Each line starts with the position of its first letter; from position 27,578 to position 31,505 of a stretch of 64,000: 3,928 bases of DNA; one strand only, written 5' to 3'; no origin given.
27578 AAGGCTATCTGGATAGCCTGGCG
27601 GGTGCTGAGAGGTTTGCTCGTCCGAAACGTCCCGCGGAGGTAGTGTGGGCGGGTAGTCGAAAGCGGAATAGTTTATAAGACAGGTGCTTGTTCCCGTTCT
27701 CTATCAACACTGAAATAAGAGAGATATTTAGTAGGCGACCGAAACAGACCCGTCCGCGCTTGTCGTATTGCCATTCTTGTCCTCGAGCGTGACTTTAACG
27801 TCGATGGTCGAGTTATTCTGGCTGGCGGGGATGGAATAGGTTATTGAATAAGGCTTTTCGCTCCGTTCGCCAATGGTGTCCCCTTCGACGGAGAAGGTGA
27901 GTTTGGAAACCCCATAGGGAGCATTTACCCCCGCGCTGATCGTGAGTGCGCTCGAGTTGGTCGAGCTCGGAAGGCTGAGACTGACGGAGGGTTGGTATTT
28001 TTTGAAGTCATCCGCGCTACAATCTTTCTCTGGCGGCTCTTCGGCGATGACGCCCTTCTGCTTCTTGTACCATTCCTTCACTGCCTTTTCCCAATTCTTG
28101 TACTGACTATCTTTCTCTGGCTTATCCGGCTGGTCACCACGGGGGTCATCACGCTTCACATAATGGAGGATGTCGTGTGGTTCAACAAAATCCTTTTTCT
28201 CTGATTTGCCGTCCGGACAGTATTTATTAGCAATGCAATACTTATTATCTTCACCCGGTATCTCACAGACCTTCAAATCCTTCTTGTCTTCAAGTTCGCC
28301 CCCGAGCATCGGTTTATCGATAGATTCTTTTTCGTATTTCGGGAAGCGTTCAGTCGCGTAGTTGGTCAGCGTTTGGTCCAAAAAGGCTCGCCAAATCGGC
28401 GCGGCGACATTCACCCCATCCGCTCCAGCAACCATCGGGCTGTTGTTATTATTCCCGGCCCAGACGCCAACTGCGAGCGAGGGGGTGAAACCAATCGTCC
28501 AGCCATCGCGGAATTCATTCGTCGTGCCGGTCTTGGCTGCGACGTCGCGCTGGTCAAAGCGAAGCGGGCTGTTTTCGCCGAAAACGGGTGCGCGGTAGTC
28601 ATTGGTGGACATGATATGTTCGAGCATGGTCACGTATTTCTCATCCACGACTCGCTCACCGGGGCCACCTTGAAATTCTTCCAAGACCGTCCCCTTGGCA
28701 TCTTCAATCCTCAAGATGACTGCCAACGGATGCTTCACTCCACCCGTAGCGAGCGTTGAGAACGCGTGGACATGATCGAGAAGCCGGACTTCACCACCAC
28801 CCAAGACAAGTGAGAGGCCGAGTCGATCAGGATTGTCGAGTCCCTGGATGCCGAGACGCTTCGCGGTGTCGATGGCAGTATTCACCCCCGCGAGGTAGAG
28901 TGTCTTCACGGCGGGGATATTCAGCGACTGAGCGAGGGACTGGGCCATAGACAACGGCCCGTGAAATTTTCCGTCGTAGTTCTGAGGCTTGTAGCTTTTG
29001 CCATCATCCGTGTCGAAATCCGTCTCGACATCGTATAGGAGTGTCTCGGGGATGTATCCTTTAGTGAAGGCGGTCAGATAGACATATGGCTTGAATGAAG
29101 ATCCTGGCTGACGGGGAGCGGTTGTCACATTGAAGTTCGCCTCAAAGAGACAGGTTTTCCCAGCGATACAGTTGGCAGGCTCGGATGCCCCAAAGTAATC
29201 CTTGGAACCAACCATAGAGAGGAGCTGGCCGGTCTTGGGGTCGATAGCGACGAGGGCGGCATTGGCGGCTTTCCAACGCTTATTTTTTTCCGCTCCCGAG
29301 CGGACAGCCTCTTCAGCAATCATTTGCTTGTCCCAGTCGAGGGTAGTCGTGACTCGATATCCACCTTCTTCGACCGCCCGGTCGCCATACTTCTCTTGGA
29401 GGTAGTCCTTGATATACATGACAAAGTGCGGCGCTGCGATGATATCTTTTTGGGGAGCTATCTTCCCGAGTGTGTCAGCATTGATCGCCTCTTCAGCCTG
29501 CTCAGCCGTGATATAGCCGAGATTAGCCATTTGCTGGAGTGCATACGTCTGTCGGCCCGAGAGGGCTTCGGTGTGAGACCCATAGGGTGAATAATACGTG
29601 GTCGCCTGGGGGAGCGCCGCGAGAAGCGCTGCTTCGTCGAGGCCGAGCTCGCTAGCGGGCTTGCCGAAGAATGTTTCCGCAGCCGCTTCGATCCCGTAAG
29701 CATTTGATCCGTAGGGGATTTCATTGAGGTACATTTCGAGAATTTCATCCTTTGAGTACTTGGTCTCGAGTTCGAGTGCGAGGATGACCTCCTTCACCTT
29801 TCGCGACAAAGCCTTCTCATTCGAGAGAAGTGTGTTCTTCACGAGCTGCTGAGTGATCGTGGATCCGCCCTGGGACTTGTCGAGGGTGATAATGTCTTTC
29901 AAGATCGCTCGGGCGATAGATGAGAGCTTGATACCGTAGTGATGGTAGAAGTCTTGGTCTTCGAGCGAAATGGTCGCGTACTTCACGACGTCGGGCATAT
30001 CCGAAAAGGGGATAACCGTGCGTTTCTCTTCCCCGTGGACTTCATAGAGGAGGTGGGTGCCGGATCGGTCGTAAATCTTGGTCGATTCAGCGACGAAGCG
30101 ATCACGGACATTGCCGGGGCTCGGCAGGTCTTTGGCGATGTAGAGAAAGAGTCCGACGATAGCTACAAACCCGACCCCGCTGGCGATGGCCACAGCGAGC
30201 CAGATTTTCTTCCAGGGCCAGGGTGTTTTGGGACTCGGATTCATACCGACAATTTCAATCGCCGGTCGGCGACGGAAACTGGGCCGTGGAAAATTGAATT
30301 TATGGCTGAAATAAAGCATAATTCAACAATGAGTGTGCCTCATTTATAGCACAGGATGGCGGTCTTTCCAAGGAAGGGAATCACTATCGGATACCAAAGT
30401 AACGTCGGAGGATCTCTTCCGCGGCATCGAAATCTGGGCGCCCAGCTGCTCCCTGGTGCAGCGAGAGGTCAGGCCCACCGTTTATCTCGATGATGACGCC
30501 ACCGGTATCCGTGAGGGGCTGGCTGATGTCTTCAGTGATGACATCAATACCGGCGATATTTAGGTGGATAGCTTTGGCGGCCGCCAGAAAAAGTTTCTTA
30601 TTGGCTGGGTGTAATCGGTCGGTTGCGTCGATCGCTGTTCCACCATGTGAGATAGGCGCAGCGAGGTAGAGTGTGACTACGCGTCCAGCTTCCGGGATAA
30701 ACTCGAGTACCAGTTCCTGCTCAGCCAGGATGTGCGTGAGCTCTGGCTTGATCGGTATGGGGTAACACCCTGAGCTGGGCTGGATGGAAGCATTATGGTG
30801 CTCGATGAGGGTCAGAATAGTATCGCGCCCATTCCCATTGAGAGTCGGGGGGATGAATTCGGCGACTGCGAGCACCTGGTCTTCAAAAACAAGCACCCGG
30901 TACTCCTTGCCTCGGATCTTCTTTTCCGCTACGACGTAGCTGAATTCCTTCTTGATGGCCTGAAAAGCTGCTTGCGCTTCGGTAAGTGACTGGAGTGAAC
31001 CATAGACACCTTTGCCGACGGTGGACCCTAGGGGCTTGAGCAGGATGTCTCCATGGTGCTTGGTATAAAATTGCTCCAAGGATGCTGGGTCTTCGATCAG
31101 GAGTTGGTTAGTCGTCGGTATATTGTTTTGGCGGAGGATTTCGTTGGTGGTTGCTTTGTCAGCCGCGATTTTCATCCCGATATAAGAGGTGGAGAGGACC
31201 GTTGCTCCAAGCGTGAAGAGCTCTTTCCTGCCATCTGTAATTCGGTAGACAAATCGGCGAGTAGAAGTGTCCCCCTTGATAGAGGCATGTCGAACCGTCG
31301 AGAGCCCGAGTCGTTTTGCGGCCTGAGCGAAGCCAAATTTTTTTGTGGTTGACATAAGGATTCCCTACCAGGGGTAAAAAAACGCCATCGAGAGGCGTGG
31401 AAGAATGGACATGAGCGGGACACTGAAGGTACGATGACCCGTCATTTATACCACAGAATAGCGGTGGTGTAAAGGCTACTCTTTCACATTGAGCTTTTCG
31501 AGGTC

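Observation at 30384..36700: Extended ATP-grasp peptide-modification cassette with a ligase-retropepsin fusion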

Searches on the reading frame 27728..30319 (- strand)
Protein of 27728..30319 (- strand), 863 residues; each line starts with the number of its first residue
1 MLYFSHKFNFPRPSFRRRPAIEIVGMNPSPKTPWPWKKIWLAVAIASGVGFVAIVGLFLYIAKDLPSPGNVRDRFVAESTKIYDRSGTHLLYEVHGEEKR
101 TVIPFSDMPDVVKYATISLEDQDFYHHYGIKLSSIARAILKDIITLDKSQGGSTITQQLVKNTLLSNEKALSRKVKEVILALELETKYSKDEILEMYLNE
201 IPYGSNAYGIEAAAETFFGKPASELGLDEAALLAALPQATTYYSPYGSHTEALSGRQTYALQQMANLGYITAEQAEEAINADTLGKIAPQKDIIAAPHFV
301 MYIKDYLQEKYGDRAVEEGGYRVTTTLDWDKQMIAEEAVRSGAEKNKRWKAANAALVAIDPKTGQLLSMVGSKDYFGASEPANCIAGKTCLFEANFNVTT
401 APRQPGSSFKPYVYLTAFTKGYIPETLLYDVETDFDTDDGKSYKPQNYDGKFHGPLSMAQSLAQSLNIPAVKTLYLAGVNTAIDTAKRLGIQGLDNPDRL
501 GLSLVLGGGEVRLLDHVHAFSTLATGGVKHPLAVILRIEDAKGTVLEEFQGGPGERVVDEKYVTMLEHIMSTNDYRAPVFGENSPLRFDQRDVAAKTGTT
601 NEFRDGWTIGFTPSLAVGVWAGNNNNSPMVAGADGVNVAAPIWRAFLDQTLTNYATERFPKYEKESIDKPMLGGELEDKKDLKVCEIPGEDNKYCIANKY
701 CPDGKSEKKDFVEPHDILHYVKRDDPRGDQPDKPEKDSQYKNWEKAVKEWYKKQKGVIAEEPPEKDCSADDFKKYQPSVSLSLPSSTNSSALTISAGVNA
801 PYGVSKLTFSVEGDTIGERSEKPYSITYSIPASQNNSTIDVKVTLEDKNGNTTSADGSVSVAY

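Call 7: search_protein_families(library=pfam, proteins=[window:27728-30319:-], max_evalue=0.01)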
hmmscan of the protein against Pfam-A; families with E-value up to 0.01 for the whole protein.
window:27728-30319:- (863 aa): 3 families
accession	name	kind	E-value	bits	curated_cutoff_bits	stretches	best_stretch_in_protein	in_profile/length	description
PF00912.28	Transgly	-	4.4e-61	205.8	27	1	91-264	5-177/178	Transglycosylase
PF00905.27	Transpeptidase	-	1.8e-22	80.3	22.1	1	355-647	2-298/299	Penicillin binding protein transpeptidase domain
PF17957.7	Big_7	-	1.3e-05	26.2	24.1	1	777-839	1-68/70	Bacterial Ig domain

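Call 8: search_protein_families(library=ncbifam, proteins=[window:27728-30319:-], max_evalue=0.01)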
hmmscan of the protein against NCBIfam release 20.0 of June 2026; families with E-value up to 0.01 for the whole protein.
window:27728-30319:- (863 aa): 16 families
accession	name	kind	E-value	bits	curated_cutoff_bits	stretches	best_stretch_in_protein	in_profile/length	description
TIGR02074.1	PBP_1a_fam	subfamily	9.7e-149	496.6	508.75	1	99-651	1-533/535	PBP1A family penicillin-binding protein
TIGR02073.1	PBP_1c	equivalog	1.6e-125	420.5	494.2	1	74-855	6-723/728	penicillin-binding protein 1C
NF051885.1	tranpepglycosPbpC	equivalog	8.7e-124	414.4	900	1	41-663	18-606/632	multimodular transpeptidase-transglycosylase PbpC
TIGR02071.1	PBP_1b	equivalog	4.5e-96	322.7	717.75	1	96-654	143-686/729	penicillin-binding protein 1B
NF038276.1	strep_PBP2A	exception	2e-86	290.8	1100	1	48-626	47-611/716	penicillin-binding protein PBP2A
NF008643.0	PRK11636.1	equivalog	1.2e-83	281.8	1263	3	48-341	16-305/850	peptidoglycan glycosyltransferase/peptidoglycan DD-transpeptidase MrcA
NF007061.0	PRK09506.1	equivalog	9.4e-83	278.4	1120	1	96-650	207-746/825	bifunctional glycosyl transferase/transpeptidase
NF011423.0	PRK14850.1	equivalog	1.8e-76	258.1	1275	1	97-647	154-689/764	penicillin-binding protein 1b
NF038274.1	strep_PBP1B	exception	1e-65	222.5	1225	2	90-255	72-242/745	penicillin-binding protein PBP1B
NF008414.0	PRK11240.1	equivalog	9.5e-64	215.7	1121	1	115-648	79-562/774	peptidoglycan glycosyltransferase PbpC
NF038272.1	strep_PBP1A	exception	3e-61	207.6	1075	1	49-645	21-625/658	penicillin-binding protein PBP1A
NF010008.0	PRK13481.1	equivalog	4.3e-40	137.7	270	1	97-280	77-265/269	glycosyltransferase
TIGR02070.1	mono_pep_trsgly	equivalog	5.1e-38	130.8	182.65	1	102-267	57-221/224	monofunctional biosynthetic peptidoglycan transglycosylase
TIGR03423.1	pbp2_mrdA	equivalog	5.2e-12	45.1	455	1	318-491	224-390/593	penicillin-binding protein 2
TIGR02214.1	spoVD_pbp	equivalog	2.2e-05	23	688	1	319-426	209-308/636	stage V sporulation protein D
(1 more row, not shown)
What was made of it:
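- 27728..30319 (-): Class A penicillin-binding protein (PBP1A type), conserved downstream neighbour. PF00912 4.4e-61, PF00905 1.8e-22, TIGR02074 9.7e-149 (calls 7, 8).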

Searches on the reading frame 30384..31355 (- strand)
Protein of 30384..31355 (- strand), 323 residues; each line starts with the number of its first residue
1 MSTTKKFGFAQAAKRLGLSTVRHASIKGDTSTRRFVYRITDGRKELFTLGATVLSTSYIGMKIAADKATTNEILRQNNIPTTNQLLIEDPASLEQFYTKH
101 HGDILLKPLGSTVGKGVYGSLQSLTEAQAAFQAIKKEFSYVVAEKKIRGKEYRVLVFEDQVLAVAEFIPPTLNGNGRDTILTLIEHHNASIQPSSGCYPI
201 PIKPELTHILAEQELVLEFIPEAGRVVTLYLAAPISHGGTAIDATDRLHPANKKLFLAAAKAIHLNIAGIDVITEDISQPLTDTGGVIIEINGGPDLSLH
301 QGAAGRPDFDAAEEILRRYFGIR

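Call 7: search_protein_families(library=pfam, proteins=[window:30384-31355:-], max_evalue=0.01)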
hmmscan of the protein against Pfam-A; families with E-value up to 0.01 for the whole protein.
window:30384-31355:- (323 aa): 4 families
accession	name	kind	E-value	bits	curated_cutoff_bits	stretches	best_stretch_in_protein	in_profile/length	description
PF08443.16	RimK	-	1.2e-09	38.5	21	1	64-165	1-103/188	RimK-like ATP-grasp domain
PF01071.24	GARS_A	-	3.8e-06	27.3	27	1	65-160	1-102/194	Phosphoribosylglycinamide synthetase, ATP-grasp (A) domain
PF14397.11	ATPgrasp_ST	-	0.00024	20.8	31.4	0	62-163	17-122/278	Sugar-transfer associated ATP-grasp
PF02955.21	GSH-S_ATP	-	0.0024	17.8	23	0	83-143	14-74/175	Prokaryotic glutathione synthetase, ATP-grasp domain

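Call 8: search_protein_families(library=ncbifam, proteins=[window:30384-31355:-], max_evalue=0.01)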
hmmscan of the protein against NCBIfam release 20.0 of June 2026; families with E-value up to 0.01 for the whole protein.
window:30384-31355:- (323 aa): 20 families
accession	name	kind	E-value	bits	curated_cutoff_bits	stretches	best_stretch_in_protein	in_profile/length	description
NF010623.0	PRK14016.1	subfamily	9.4e-64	215.9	877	1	48-304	196-456/871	cyanophycin synthetase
TIGR02068.2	cya_phycin_syn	equivalog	7.9e-63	212.7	850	1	36-317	183-468/862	cyanophycin synthetase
TIGR03103.1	trio_acet_GNAT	equivalog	1.2e-34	119.8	569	1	38-301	269-528/547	N-acetylglutaminylglutamine synthetase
NF002688.0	PRK02471.1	equivalog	7.8e-34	117.1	425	1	43-317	466-749/756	bifunctional glutamate--cysteine ligase GshA/glutathione synthetase GshB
TIGR01435.1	glu_cys_lig_rel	equivalog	1.7e-17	62.9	656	1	56-300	459-700/719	bifunctional glutamate--cysteine ligase/glutathione synthetase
TIGR00768.1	rimK_fam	subfamily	1.1e-11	44.6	143.4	1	49-164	71-190/276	RimK family alpha-L-glutamate ligase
NF040720.1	MptN_Meth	equivalog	5.5e-11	42.1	350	2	30-163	67-201/291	tetrahydromethanopterin:alpha-L-glutamate ligase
TIGR00877.1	purD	equivalog_domain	7.1e-09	35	288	1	50-160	88-204/425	phosphoribosylamine--glycine ligase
NF002378.0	PRK01372.1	subfamily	1.1e-08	34.2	243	1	61-169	95-201/305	D-alanine--D-alanine ligase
NF053643.1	Ddl_archaea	equivalog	6e-05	22.2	500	1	53-164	93-199/367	putative pseudomurein biosynthesis ATP-grasp protein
NF002527.0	PRK01966.1-3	equivalog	9.5e-05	21.7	310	1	62-158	114-212/332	D-alanine--D-alanine ligase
TIGR01205.1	D_ala_D_alaTIGR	subfamily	9.5e-05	21.5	245.65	1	60-168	100-213/318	D-alanine--D-alanine ligase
NF005543.0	PRK07206.1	subfamily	9.8e-05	21.2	302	1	66-198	108-234/416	hypothetical protein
TIGR02144.1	LysX_arch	equivalog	0.00012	21.3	275.6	0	51-160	73-186/281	lysine biosynthesis protein LysX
TIGR01380.1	glut_syn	equivalog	0.0013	17.8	299.05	1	82-130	135-182/312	glutathione synthase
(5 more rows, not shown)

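Call 34: search_solved_structures(query=window:30384-31355:-, max_evalue=0.00001)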
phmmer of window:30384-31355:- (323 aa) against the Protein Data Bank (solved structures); distinct sequences matched with E-value up to 0.00001: 9.
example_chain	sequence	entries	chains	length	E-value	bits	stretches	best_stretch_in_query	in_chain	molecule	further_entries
7wac_A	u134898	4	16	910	5.8e-39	137.5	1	51-302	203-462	Cyanophycin synthase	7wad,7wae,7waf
7lgm_A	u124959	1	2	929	1e-35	126.9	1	46-318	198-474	Cyanophycin synthase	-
7lg5_A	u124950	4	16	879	6.5e-35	124.2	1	51-307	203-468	Cyanophycin synthase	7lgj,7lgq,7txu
7txv_A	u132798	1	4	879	6.6e-35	124.2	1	51-307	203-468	Cyanophycin synthase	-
7lgn_A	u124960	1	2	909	4.8e-32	114.8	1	48-307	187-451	Cyanophycin synthase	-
8fxh_A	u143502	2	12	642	1.7e-23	86.7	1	49-320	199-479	RimK domain-containing protein ATP-grasp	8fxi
7ta5_A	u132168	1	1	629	1.5e-21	80.4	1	104-316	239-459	Glutathione synthase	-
3ln7_A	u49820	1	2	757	3.1e-18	69.5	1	54-301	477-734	Glutathione biosynthesis bifunctional protein gshAB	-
3ln6_A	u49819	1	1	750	2.2e-15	60.1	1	55-318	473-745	Glutathione biosynthesis bifunctional protein gshAB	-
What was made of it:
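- On Cyanophycin synthetase (TIGR02068): PDB CphA1 residues 203-462 are matched (call 34).
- Closest known: Cyanophycin synthetase CphA1. Same: The third ligase aligns with CphA residues about 183-470, the ATP-grasp G domain that extends a peptide C-terminus (calls 8, 34).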
